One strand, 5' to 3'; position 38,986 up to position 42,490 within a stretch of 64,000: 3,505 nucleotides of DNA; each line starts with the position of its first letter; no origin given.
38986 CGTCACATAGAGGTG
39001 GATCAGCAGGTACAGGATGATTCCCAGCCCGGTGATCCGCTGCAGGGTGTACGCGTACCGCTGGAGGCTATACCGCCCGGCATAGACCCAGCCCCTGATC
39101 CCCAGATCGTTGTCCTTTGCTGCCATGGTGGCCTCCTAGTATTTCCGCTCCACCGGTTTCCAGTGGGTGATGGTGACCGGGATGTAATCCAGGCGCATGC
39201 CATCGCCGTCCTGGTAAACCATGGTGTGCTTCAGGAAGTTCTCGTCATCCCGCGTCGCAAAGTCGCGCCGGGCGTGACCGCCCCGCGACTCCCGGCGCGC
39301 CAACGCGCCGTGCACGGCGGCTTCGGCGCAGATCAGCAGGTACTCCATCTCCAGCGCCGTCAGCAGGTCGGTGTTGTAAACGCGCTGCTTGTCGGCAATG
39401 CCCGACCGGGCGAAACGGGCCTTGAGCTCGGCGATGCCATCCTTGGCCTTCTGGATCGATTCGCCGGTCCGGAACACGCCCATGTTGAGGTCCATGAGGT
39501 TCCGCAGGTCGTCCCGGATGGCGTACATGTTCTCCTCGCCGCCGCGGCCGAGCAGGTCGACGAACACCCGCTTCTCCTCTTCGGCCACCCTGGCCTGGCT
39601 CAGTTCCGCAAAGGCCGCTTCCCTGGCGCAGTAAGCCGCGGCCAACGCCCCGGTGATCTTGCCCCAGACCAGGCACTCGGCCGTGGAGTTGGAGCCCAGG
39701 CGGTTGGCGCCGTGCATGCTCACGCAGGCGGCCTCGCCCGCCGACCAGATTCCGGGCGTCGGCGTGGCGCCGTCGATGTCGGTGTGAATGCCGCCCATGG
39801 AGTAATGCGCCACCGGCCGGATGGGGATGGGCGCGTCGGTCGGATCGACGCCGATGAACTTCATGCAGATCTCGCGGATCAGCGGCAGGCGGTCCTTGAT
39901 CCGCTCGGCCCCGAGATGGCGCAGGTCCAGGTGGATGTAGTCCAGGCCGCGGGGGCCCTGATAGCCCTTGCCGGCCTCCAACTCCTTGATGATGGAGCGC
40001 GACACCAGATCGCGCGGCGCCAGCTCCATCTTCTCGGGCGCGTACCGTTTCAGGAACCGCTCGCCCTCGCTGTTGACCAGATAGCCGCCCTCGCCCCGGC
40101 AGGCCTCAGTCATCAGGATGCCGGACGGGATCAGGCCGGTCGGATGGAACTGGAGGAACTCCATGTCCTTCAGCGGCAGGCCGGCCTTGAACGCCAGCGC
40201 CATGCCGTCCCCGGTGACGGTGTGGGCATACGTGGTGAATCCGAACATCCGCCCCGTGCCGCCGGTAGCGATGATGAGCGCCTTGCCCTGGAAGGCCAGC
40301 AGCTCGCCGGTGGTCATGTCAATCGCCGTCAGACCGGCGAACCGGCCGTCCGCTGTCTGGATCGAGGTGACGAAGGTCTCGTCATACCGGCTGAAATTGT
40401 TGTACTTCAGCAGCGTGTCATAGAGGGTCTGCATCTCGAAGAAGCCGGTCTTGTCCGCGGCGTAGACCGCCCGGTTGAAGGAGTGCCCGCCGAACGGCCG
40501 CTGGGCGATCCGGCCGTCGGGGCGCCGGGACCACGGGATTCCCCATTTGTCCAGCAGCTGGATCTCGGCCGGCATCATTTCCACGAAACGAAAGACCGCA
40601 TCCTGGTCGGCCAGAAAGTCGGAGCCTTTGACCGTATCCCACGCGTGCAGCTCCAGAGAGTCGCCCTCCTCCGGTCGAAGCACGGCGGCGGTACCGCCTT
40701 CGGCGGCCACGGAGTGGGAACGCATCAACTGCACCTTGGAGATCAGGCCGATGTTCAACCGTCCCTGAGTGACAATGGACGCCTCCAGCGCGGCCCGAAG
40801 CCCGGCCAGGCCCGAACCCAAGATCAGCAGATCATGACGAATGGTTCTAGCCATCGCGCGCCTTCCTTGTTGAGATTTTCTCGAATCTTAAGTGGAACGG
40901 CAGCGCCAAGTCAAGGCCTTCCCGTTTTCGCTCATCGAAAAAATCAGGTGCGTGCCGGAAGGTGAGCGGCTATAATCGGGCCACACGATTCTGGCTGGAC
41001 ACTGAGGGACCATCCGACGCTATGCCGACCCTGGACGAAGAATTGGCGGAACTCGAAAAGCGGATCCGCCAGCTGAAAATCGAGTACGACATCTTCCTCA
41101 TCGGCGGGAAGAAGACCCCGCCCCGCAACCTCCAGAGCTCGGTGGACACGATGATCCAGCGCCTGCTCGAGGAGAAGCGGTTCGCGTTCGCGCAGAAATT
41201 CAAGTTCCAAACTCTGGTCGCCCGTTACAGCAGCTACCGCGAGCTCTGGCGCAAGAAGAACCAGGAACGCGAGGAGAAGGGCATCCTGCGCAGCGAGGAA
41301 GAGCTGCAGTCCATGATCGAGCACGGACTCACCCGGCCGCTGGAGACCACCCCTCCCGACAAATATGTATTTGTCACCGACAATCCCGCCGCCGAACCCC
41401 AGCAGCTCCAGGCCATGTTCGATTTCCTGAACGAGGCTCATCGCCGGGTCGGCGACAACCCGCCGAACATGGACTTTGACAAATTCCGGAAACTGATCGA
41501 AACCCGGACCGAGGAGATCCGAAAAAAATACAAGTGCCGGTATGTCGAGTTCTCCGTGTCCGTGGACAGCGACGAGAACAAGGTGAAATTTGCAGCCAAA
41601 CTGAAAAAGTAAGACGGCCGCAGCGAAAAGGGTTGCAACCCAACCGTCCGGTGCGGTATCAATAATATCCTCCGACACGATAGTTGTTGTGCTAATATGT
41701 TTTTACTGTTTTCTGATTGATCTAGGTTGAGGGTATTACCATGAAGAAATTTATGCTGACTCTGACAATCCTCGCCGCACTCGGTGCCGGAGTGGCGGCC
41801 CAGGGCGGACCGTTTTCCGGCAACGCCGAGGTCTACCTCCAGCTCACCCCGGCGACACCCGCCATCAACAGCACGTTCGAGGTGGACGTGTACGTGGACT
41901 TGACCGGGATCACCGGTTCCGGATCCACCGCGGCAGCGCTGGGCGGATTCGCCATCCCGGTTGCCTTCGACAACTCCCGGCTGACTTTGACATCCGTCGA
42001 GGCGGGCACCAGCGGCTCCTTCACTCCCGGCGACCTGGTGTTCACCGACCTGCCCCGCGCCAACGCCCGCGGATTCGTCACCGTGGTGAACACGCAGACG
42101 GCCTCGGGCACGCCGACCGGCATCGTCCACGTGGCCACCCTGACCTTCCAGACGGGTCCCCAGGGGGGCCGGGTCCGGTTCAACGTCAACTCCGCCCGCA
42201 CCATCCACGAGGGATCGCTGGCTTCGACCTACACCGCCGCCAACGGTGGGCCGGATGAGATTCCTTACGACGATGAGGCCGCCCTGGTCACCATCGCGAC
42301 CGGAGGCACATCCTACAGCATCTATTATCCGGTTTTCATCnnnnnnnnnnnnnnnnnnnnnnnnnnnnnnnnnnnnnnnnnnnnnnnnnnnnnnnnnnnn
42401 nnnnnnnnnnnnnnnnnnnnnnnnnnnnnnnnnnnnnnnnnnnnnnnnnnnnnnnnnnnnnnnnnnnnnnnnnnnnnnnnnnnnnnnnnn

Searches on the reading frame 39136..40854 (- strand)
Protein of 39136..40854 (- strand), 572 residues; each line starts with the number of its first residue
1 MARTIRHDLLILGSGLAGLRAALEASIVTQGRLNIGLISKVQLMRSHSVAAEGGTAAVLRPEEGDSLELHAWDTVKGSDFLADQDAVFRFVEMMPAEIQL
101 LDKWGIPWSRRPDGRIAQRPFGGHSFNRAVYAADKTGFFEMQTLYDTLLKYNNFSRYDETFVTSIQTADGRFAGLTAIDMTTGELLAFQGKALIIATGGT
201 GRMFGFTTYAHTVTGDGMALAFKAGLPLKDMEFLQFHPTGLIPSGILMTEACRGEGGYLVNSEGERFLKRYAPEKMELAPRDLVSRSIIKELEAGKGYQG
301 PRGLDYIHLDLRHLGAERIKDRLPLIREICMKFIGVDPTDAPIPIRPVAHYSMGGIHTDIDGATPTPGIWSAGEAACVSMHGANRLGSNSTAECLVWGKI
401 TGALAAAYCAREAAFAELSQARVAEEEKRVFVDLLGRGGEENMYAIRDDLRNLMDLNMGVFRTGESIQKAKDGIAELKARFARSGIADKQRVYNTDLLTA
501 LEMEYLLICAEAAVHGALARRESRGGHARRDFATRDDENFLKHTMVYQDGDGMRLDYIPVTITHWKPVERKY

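Call 78: search_protein_families(library=pfam, proteins=[window:39136-40854:-], max_evalue=0.00001)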
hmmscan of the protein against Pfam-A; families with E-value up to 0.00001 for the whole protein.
window:39136-40854:- (572 aa): 3 families
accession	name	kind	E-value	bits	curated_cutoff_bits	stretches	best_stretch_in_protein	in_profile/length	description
PF00890.30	FAD_binding_2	-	2.4e-102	343.7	20.4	1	8-390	1-413/414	FAD binding domain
PF02910.25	Succ_DH_flav_C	-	4.5e-41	140.3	20.8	1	447-572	1-130/130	Fumarate reductase flavoprotein C-term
PF07992.20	Pyr_redox_2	-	1.2e-06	28.6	26.1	0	8-206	2-116/291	Pyridine nucleotide-disulphide oxidoreductase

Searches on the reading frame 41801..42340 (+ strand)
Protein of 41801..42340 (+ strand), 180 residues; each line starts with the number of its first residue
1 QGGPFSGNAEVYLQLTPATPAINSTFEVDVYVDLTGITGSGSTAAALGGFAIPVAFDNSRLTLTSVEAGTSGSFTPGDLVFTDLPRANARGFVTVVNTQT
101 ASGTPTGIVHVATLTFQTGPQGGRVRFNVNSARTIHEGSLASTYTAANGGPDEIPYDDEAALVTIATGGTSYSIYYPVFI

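Call 31: search_solved_structures(query=A3, max_evalue=10, show_alignments=3)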
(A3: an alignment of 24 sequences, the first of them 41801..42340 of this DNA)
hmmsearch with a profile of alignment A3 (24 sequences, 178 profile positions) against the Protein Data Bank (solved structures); distinct sequences matched with E-value up to 10: 2.
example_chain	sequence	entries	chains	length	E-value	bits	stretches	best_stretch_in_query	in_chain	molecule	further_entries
10uv_A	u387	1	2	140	0.017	18.1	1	67-134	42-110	Cohesin domain number 2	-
3l0d_A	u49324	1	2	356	0.46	13.5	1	102-155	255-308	Glyceraldehyde 3-phosphate dehydrogenase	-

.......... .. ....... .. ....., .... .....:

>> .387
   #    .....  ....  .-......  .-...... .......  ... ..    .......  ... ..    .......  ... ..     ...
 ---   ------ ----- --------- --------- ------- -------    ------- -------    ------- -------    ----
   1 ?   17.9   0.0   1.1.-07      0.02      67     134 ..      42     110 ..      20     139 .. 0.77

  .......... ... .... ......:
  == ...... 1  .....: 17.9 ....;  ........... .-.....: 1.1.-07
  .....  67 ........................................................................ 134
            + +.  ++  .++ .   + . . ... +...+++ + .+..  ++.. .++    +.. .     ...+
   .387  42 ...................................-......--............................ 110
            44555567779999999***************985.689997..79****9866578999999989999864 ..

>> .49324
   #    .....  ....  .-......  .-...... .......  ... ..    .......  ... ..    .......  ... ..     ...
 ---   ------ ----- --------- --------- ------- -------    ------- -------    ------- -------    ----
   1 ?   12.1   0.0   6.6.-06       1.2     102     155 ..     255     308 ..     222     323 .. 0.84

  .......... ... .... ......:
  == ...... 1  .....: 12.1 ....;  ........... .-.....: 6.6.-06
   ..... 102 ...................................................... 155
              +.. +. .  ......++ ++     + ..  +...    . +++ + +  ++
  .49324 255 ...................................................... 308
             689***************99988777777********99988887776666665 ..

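Call 39: predict_structure(alignment_id=A3)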
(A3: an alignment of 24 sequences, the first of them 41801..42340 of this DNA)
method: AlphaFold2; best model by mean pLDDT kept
length: 180 residues; sequences in the alignment: 24
mean_pLDDT: 87.9   pTM: 0.84
mean pLDDT of the five models: 87.9, 83.3, 76.1, 75.1, 73.0
residues with pLDDT >= 90: 108; 70-90: 50; 50-70: 20; < 50: 2
segments of 3 or more residues with pLDDT < 50: none
pLDDT, mean of each block of 10 residues (from residue 1): 85 94 96 92 91 95 97 89 97 93 93 96 90 61 80 87 81 64
secondary structure, 60 per line:
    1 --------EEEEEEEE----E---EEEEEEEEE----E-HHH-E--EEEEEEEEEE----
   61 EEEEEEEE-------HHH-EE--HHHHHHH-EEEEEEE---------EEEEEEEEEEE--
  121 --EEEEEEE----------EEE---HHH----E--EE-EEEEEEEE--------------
elements in order: E9-16 E25-33 E47-56 E61-68 H84-90 E92-98 E108-118 E123-129 E140-142 E159-166

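Call 41: fold_search(model_id=the predicted structure, library=pdb)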
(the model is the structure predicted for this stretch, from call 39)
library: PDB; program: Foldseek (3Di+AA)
matches with E <= 10: 1485; with E <= 0.001: 78
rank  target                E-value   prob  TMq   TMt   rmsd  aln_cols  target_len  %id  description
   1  5lxv_C                6.9e-08  1.00  0.61  0.63   4.7       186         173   11  Crystal structure of Ruminococcus flavefaciens scaffoldin C cohesin in complex with a dockerin from an uncharacterized (released 2016-10-19)
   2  5lxv_A                8.1e-08  1.00  0.60  0.63   4.7       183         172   12  Crystal structure of Ruminococcus flavefaciens scaffoldin C cohesin in complex with a dockerin from an uncharacterized (released 2016-10-19)
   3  6kgf_C                2.4e-06  1.00  0.55  0.66   4.5       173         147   14  Crystal structure of CaDoc0917(R16D)-CaCohA2 complex at pH 8.2 (released 2020-07-08)
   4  2jh2_A                3.0e-06  1.00  0.58  0.76   3.2       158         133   13  X-ray crystal structure of a cohesin-like module from Clostridium perfringens (released 2007-11-06)
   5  6kge_A                3.3e-06  1.00  0.58  0.71   3.8       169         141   12  Crystal structure of CaDoc0917(R16D)-CaCohA2 complex at pH 5.5 (released 2020-07-08)
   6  6kgd_A                3.3e-06  1.00  0.54  0.65   4.5       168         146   14  Crystal structure of CaDoc0917(R49D)-CaCohA2 complex at pH 8.0 (released 2020-07-08)
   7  6kgc_A                4.3e-06  1.00  0.54  0.66   4.5       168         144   14  Crystal structure of CaDoc0917(R49D)-CaCohA2 complex at pH 5.4 (released 2020-07-08)
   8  2w1n                  4.5e-06  1.00  0.57  0.46   5.1       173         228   13  cohesin and fibronectin type-III double module construct from the Clostridium perfringens glycoside hydrolase GH84C (released 2009-02-03)
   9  4uyq_A                7.0e-06  1.00  0.53  0.65   4.9       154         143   14  High resolution structure of the third cohesin ScaC in complex with the ScaB dockerin with a mutation in the C-termina (released 2015-04-15)
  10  6kg8_MODEL_1_A        7.0e-06  1.00  0.54  0.61   5.0       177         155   16  Solution structure of CaCohA2 from Clostridium acetobutylicum (released 2020-07-08)
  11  1g1k_A                7.8e-06  1.00  0.53  0.65   4.4       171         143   14  COHESIN MODULE FROM THE CELLULOSOME OF CLOSTRIDIUM CELLULOLYTICUM (released 2000-11-22)
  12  5nrm_A                8.2e-06  1.00  0.55  0.69   4.6       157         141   15  Crystal structure of the sixth cohesin from Acetivibrio cellulolyticus' scaffoldin B in complex with Cel5 dockerin S51 (released 2018-01-31)
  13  2vo8                  8.6e-06  1.00  0.59  0.76   3.7       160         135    9  Cohesin module from Clostridium perfringens ATCC13124 family 33 glycoside hydrolase. (released 2008-09-02)
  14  1qzn                  8.6e-06  1.00  0.56  0.59   5.1       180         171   10  Crystal Structure Analysis of a type II cohesin domain from the cellulosome of Acetivibrio cellulolyticus (released 2004-09-21)
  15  4ums                  9.1e-06  1.00  0.58  0.67   4.4       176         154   11  The crystal structure of the seventh ScaB type I cohesin from Pseudobacteroides cellulosolvens (released 2015-05-06)
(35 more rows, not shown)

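Call 55: find_related_loci(query=A3, collection=genome_contigs, flank=10000)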
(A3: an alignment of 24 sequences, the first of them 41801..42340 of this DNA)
Query A3 (180 aa) in genome_contigs; peptide patterns used: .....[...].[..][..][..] (x = any residue, [..] = any of these).
10 stretches matched a pattern; 7 encode a relative of the query (tblastn E <= 1e-3); 7 distinct loci.
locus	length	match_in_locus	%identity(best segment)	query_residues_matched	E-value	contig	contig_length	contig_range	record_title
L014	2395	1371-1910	97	1-180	7e-118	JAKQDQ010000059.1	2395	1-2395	MAG: Verrucomicrobiota bacterium isolate USDE_maxbin.059_sub k141_897561, whole genome shotgun sequence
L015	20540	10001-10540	93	1-180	3e-108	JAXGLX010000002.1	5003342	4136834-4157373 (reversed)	MAG: Acidobacteriota bacterium isolate AnMBR.bin219 bin219_2, whole genome shotgun sequence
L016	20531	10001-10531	71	1-180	9e-76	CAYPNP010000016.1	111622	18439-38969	MAG TPA_asm: uncultured Acidobacteriota bacterium isolate binchicken_co190_13 genome assembly, contig: NODE_374_length_1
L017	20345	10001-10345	97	1-115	1e-67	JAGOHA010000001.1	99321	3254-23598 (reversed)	MAG: Acidobacteria bacterium isolate Go_SlDig_bin_198 Go_SlDig_423_length_99321_cov_21.303839, whole genome shotgun sequ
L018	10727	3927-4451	58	1-179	1e-60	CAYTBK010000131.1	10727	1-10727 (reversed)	MAG TPA_asm: uncultured Acidobacteriota bacterium isolate SRP220891_co2_264 genome assembly, contig: NODE_10224_length_1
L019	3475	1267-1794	55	1-179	9e-57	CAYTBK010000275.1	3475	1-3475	MAG TPA_asm: uncultured Acidobacteriota bacterium isolate SRP220891_co2_264 genome assembly, contig: NODE_50209_length_3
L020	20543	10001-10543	60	1-180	2e-62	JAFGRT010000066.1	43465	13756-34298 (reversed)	MAG: Acidobacteria bacterium isolate Zod_Metabat.850 k87_2087571, whole genome shotgun sequence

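Call 59: find_related_loci(query=A3, collection=metagenome_contigs, flank=10000)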
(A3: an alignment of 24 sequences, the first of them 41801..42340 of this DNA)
Query A3 (180 aa) in metagenome_contigs; peptide patterns used: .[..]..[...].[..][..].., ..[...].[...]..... (x = any residue, [..] = any of these).
229 stretches matched a pattern; 18 encode a relative of the query (tblastn E <= 1e-3); 18 distinct loci.
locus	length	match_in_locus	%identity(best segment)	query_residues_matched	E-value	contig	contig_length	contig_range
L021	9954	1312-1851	97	1-180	1e-112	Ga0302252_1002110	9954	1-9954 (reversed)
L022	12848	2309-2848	97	1-180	1e-111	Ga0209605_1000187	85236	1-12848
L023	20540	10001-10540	94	1-180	8e-109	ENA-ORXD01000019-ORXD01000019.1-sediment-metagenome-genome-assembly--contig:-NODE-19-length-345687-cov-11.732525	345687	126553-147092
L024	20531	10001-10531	94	4-180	2e-106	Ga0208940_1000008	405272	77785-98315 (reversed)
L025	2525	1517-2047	69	1-180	3e-77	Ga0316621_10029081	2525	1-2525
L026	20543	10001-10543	60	1-180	7e-64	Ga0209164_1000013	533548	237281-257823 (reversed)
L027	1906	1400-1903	65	1-169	1e-57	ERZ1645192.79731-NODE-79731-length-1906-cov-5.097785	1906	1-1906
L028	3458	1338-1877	55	1-180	7e-55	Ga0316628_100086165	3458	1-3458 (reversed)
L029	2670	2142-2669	55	1-177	8e-53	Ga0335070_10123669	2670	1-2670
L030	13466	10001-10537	52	1-180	3e-52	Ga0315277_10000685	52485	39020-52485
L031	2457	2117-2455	74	1-115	2e-46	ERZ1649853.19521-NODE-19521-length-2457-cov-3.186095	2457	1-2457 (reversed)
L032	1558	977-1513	49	1-180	5e-47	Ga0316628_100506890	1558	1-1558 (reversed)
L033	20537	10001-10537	49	1-180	4e-45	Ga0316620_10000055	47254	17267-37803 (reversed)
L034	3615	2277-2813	49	1-180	2e-44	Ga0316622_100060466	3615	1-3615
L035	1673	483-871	64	11-141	3e-33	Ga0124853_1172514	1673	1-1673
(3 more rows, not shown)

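Call 60: search_protein_families(library=pfam, proteins=[L019:3-1091:+, L020:1257-2129:-], max_evalue=0.1)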
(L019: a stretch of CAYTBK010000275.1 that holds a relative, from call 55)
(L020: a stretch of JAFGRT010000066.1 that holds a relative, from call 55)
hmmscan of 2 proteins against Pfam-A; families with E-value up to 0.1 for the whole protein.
L019:3-1091:+ (363 aa): 3 families
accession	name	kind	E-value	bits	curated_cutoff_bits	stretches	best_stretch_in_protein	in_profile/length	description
PF13517.12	FG-GAP_3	-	4.2e-40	136.6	26.9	5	8-69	1-60/61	FG-GAP-like repeat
PF01839.29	FG-GAP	-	3.4e-19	68.7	22.1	3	5-21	6-22/37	FG-GAP repeat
PF00404.24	Dockerin_1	-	2.8e-09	37.5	22.9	1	300-354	2-52/57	Dockerin type I domain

L020:1257-2129:- (291 aa): 1 family
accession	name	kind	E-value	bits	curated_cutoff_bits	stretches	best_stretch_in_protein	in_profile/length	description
PF00404.24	Dockerin_1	-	1.6e-05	25.4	22.9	1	225-278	2-56/57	Dockerin type I domain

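Call 62: search_protein_representatives(alignment_id=A3)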
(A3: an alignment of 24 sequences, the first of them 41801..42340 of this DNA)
Query: 24 sequences, 178 profile positions. Proteins with E-value up to 0.001 (for the whole library): 176; up to 1e-10: 104; up to 1e-30: 10. The best 150 are listed.
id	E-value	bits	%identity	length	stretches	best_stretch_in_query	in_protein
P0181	6.2e-79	280.2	-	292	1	1-178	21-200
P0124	9.3e-72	256.8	-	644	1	1-178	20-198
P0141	1.5e-71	256.1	-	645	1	1-178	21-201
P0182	1.6e-63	229.9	-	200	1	1-178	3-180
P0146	1.8e-61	223.3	-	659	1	1-177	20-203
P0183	2.8e-58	212.9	-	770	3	7-127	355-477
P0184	2.4e-48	180.5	-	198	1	1-164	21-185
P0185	3.6e-44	166.9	-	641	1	4-177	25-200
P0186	5.9e-43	163.0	-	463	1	5-177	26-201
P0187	4.1e-36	140.7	-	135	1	54-178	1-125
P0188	2.5e-24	102.3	-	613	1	1-164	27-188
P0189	2.8e-23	98.9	-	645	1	1-167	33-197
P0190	3.9e-23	98.4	-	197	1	1-130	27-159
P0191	8.2e-23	97.4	-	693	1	1-129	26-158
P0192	1.5e-22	96.5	-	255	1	1-165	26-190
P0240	6.8e-15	71.6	-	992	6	7-121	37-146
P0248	8.4e-14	68.0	-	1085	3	34-117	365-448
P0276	4.3e-11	59.2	-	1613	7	37-122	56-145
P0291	2.0e-09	53.7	-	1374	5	38-119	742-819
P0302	1.7e-08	50.7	-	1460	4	44-125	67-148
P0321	3.9e-06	43.0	-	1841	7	23-143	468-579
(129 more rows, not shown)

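Call 64: search_protein_families(library=pfam, proteins=[P0240, P0276, P0321, P0291, P0302, P0183, P0248], max_evalue=0.01)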
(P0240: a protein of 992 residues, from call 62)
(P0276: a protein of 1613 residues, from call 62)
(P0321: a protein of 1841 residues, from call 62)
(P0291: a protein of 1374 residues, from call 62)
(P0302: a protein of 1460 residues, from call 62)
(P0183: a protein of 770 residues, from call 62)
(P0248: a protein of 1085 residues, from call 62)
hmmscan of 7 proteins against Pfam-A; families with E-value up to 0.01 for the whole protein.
P0240 (992 aa): 1 family
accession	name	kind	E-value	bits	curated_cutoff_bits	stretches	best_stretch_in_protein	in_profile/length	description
PF00963.24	Cohesin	-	8.6e-14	52.4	24.1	1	452-550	13-108/139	Cohesin domain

P0276 (1613 aa): 1 family
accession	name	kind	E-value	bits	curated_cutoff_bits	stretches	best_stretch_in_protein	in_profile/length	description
PF00963.24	Cohesin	-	2e-26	93.3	24.1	3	512-627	14-139/139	Cohesin domain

P0321 (1841 aa): 6 families
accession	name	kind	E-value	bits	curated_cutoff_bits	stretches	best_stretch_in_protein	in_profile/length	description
PF18911.6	PKD_4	-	6.2e-77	254.2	27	5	1352-1429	4-84/85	PKD domain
PF00801.26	PKD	-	4.8e-57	190.3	23.5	5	1355-1427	3-79/80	PKD domain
PF00963.24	Cohesin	-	4.7e-20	72.6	24.1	5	330-441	6-123/139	Cohesin domain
PF16820.11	PKD_3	-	6.2e-05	23.2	26.3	0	1379-1415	32-68/68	PKD-like domain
PF08329.16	ChitinaseA_N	-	0.00031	20.9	21.2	0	1308-1348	67-107/133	Chitinase A, N-terminal domain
PF18981.6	InlK_D3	-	0.00085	19.8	25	0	1238-1258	47-67/75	Internalin K domain (D3/D4)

P0291 (1374 aa): 1 family
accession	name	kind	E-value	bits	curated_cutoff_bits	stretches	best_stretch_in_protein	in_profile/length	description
PF00963.24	Cohesin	-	5.3e-30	104.9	24.1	4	720-852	2-137/139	Cohesin domain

P0302 (1460 aa): 5 families
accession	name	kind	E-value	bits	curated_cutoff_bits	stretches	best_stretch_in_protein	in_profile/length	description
PF18911.6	PKD_4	-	1.7e-96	316.8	27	7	574-622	23-71/85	PKD domain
PF00801.26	PKD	-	6.8e-81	266.8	23.5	6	816-883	12-78/80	PKD domain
PF00963.24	Cohesin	-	1.3e-05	25.9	24.1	1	350-465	17-138/139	Cohesin domain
PF18981.6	InlK_D3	-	0.00026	21.4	25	0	526-552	47-73/75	Internalin K domain (D3/D4)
PF07495.19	Y_Y_Y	-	0.0012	19.1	26.6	0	600-622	28-49/65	Y_Y_Y domain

P0183 (770 aa): 2 families
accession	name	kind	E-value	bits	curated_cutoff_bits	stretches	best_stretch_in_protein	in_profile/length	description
PF00404.24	Dockerin_1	-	3.4e-09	37.2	22.9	1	704-761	3-56/57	Dockerin type I domain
PF00963.24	Cohesin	-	0.00018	22.1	24.1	0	48-173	11-125/139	Cohesin domain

P0248 (1085 aa): 6 families
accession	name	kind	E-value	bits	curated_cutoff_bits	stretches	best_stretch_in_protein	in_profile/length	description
PF00963.24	Cohesin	-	2e-09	38.2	24.1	1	191-326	2-139/139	Cohesin domain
PF13004.13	BACON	-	1.1e-05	25.8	25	1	518-576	2-60/61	Putative binding domain, N-terminal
PF25788.1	Ig_Rha78A_N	-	4.2e-05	24.2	27.4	1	828-867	62-101/105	Rha78A-like, N-terminal immunoglobulin domain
PF19190.6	BACON_2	-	9e-05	22.8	25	1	489-567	2-85/94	Viral BACON domain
PF16656.11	Pur_ac_phosph_N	-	0.0022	18.9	30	1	837-867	68-93/93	Purple acid Phosphatase, N-terminal domain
PF17963.7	Big_9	-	0.0039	18.5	23.6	1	596-671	14-84/89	Bacterial Ig domain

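Call 72: find_encoding_contigs(protein=P0183, flank=10000, max_places=2)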
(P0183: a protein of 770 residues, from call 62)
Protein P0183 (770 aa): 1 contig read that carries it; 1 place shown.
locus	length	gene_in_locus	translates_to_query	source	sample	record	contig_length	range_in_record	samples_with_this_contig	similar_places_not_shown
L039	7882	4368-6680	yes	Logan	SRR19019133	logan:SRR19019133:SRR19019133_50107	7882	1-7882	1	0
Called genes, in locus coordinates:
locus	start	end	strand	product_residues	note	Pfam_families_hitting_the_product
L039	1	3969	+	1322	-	?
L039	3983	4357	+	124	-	-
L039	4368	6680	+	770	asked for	PF00404:Dockerin_1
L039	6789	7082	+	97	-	-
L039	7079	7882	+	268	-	?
